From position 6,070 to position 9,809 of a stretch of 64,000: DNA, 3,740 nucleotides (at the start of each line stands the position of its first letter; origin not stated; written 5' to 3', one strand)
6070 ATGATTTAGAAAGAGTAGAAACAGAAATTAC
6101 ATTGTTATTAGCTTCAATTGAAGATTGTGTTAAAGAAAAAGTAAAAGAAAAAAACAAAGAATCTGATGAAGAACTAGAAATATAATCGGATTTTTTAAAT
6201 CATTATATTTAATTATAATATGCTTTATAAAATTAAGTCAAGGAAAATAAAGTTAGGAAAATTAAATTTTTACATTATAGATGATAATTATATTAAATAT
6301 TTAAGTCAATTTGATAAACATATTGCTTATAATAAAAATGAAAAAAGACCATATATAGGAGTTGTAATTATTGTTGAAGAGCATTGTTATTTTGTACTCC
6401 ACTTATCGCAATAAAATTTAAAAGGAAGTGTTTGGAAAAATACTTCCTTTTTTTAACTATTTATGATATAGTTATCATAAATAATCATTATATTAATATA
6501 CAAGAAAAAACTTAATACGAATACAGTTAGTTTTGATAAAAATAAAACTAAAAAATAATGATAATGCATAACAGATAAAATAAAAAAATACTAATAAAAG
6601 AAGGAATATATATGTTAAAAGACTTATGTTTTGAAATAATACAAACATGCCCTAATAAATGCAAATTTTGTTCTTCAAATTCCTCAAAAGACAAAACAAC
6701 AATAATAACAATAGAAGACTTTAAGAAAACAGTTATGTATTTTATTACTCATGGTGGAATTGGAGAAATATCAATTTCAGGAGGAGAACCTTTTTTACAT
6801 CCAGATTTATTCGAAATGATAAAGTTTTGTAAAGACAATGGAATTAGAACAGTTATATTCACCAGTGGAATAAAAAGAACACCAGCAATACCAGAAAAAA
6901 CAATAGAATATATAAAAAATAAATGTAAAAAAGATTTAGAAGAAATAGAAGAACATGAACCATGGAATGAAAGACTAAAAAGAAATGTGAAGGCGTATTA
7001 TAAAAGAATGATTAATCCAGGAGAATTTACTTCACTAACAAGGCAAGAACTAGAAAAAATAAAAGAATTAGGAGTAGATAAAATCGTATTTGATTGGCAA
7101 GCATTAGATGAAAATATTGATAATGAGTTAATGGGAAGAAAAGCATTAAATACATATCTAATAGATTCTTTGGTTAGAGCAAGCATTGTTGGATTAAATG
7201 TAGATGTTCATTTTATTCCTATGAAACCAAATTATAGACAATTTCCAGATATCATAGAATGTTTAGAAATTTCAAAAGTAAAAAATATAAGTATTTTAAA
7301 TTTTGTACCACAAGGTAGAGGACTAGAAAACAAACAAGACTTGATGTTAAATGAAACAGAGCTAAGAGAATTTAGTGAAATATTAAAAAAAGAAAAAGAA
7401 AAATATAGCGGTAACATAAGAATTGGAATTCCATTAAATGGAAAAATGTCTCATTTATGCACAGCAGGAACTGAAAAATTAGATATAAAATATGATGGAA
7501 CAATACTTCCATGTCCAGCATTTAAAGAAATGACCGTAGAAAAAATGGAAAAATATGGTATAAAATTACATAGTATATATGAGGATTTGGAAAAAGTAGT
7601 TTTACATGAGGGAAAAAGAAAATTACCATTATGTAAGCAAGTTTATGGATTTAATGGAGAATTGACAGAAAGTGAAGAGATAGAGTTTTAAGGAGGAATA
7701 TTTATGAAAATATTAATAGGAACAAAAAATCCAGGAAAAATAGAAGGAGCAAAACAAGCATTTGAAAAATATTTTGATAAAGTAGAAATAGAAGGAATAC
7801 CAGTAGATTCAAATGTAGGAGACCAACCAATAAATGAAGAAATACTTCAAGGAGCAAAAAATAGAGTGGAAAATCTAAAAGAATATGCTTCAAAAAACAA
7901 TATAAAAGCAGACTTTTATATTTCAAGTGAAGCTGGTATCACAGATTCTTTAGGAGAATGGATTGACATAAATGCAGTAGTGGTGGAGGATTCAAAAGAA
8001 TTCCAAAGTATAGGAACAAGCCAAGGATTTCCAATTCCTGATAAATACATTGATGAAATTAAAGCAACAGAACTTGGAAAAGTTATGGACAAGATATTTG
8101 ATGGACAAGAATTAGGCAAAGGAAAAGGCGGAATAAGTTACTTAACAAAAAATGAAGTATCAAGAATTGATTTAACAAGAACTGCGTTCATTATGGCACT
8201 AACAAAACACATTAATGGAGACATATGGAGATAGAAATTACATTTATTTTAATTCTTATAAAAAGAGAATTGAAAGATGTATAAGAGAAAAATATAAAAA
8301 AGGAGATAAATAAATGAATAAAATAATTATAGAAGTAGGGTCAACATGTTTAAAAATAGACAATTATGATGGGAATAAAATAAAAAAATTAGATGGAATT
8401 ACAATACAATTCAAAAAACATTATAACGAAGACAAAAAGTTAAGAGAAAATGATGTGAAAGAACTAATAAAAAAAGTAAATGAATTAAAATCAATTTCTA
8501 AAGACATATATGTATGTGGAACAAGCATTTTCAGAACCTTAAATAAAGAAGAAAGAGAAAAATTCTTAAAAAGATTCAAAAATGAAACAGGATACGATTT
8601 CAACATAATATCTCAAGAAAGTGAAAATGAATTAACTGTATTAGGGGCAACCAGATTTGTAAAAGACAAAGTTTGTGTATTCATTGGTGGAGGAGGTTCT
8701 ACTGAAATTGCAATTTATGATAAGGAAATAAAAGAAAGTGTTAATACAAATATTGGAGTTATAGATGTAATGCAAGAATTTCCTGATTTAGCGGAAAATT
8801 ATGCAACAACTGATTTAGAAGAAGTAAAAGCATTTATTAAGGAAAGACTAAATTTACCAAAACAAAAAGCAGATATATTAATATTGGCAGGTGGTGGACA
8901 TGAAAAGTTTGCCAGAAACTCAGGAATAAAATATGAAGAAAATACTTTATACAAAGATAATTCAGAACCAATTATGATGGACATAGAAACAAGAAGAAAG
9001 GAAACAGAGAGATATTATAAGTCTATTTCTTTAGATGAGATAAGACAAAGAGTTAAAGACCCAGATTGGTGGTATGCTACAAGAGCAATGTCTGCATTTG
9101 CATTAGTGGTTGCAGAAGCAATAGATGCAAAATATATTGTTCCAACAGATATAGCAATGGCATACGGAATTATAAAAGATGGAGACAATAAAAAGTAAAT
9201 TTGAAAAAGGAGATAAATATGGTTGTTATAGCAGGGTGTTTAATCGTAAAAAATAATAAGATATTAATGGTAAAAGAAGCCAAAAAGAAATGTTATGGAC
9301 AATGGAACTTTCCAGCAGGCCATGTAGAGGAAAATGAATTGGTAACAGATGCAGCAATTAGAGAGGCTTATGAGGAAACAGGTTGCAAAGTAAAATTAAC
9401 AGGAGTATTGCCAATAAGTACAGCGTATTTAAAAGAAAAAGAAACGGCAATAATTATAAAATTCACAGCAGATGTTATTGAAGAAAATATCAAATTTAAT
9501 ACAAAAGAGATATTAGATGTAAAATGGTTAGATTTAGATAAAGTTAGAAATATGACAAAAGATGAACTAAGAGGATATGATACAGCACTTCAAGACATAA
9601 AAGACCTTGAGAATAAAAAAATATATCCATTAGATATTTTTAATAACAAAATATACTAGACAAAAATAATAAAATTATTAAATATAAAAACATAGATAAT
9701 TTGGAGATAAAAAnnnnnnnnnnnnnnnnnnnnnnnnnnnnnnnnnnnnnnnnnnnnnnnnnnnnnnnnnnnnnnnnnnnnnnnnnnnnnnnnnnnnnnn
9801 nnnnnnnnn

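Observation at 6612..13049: Co-directional cluster of a radical SAM enzyme with seven or more nucleotide-phosphohydrolase/nucleoside-processing genes and a small P-loop ATPase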

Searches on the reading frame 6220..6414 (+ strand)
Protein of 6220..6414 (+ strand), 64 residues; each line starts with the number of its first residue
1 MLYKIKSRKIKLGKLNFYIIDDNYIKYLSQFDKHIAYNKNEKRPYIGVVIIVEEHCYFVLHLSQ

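Call 78: search_protein_families(library=pfam, proteins=[window:6220-6414:+], max_evalue=0.01)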
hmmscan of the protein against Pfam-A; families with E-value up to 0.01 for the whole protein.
window:6220-6414:+ (64 aa): 1 family
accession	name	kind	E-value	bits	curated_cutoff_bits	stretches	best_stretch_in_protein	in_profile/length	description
PF13958.12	ToxN_toxin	-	7.1e-11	43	25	1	15-59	1-47/159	Toxin ToxN, type III toxin-antitoxin system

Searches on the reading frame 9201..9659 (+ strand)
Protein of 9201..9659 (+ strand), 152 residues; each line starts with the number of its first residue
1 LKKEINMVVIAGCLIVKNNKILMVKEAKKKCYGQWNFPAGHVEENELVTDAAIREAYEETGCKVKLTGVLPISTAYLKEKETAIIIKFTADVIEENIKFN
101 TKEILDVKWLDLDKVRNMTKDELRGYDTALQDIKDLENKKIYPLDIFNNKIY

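Call 3: search_protein_families(library=pfam, proteins=[window:9201-9659:+], max_evalue=0.01)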
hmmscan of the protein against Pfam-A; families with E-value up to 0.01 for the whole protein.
window:9201-9659:+ (152 aa): 2 families
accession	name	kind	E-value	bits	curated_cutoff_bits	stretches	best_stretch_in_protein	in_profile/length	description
PF00293.34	NUDIX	-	8.9e-22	78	21.1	1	10-119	5-121/134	NUDIX domain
PF14815.12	NUDIX_4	-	0.006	16.8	35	1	13-65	3-54/113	NUDIX domain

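Call 4: search_protein_families(library=ncbifam, proteins=[window:9201-9659:+], max_evalue=0.01)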
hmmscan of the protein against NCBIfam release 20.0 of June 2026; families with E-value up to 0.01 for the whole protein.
window:9201-9659:+ (152 aa): 27 families (the best 25 are shown)
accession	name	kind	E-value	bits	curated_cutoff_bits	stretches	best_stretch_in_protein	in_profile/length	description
NF041652.1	Nud_hyd_Dein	equivalog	5.1e-16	59.3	200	1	11-130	16-143/152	Nudix hydrolase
NF006530.0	PRK08999.1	equivalog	7.3e-10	38.4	245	1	7-68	6-68/315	Nudix family hydrolase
NF001299.0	PRK00241.1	equivalog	6.1e-08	32.4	158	1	13-118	140-241/263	NAD(+) diphosphatase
NF052459.1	OxoGTPPhMutT1Mycb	equivalog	1.7e-07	30.6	475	1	21-115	17-109/292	8-oxo-(d)GTP phosphatase MutT1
TIGR02705.1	nudix_YtkD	equivalog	1.9e-07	30.8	154.4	1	35-67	47-79/156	RNA deprotection pyrophosphohydrolase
NF003785.0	PRK05379.1-1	equivalog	2e-07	30.6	418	1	6-64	202-259/347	bifunctional nicotinamide-nucleotide adenylyltransferase/Nudix hydroxylase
NF008044.0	PRK10776.1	equivalog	2.2e-07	30.8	148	1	9-89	6-85/130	8-oxo-dGTP diphosphatase MutT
NF007834.0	PRK10546.1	equivalog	4e-07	29.9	156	1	7-70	3-67/135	pyrimidine (deoxy)nucleoside triphosphate diphosphatase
NF003788.0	PRK05379.1-5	equivalog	5.3e-07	29.2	354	1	9-67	214-272/351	bifunctional nicotinamide-nucleotide adenylyltransferase/Nudix hydroxylase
NF001934.0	PRK00714.1-1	equivalog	5.4e-07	29.2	241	1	15-88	13-86/176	RNA pyrophosphohydrolase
NF012016.0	PRK15472.1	equivalog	5.8e-07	29.3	95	1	10-74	6-72/141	nucleoside triphosphatase NudI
NF006961.0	PRK09438.1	equivalog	6.8e-07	28.9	103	1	15-66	16-65/151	dihydroneopterin triphosphate diphosphatase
NF003787.0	PRK05379.1-4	equivalog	1.4e-06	27.6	449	1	9-65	209-265/346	bifunctional nicotinamide-nucleotide adenylyltransferase/Nudix hydroxylase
NF003786.0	PRK05379.1-2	equivalog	1.7e-06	27.5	397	1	8-65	218-275/354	bifunctional nicotinamide-nucleotide adenylyltransferase/Nudix hydroxylase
NF001938.0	PRK00714.1-5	equivalog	3.1e-06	26.6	116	1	20-63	32-75/172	RNA pyrophosphohydrolase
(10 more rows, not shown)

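Call 5: search_protein_families(library=padloc, proteins=[window:9201-9659:+], max_evalue=0.01)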
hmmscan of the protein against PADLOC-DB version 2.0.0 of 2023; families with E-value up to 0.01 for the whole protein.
window:9201-9659:+ (152 aa): 1 family
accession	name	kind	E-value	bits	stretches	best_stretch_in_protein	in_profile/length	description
PDLC04899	PDC-S07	-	6e-16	56.3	1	6-118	5-115/135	-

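Call 56: search_protein_families(library=phrogs, proteins=[window:9201-9659:+], max_evalue=0.001)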
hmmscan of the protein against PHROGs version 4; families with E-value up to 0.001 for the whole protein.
window:9201-9659:+ (152 aa): 7 families
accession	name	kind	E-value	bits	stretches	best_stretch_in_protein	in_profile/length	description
phrog_1198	-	other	4.5e-22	80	1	5-147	34-180/253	MutT/NUDIX hydrolase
phrog_10313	-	other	8.8e-12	46.1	1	10-135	13-141/159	nudix hydrolase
phrog_1185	-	other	3.1e-11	44.2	1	3-65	143-211/301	nudix hydrolase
phrog_15528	-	head and packaging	2.5e-10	40.4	1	11-135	524-643/794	portal protein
phrog_6216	-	unknown function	8.2e-10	39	1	9-117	3-100/545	-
phrog_25541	-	unknown function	1.6e-08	35.4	1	13-77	79-140/210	-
phrog_19657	-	other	5.7e-05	24.1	1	27-118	53-153/176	nudix hydrolase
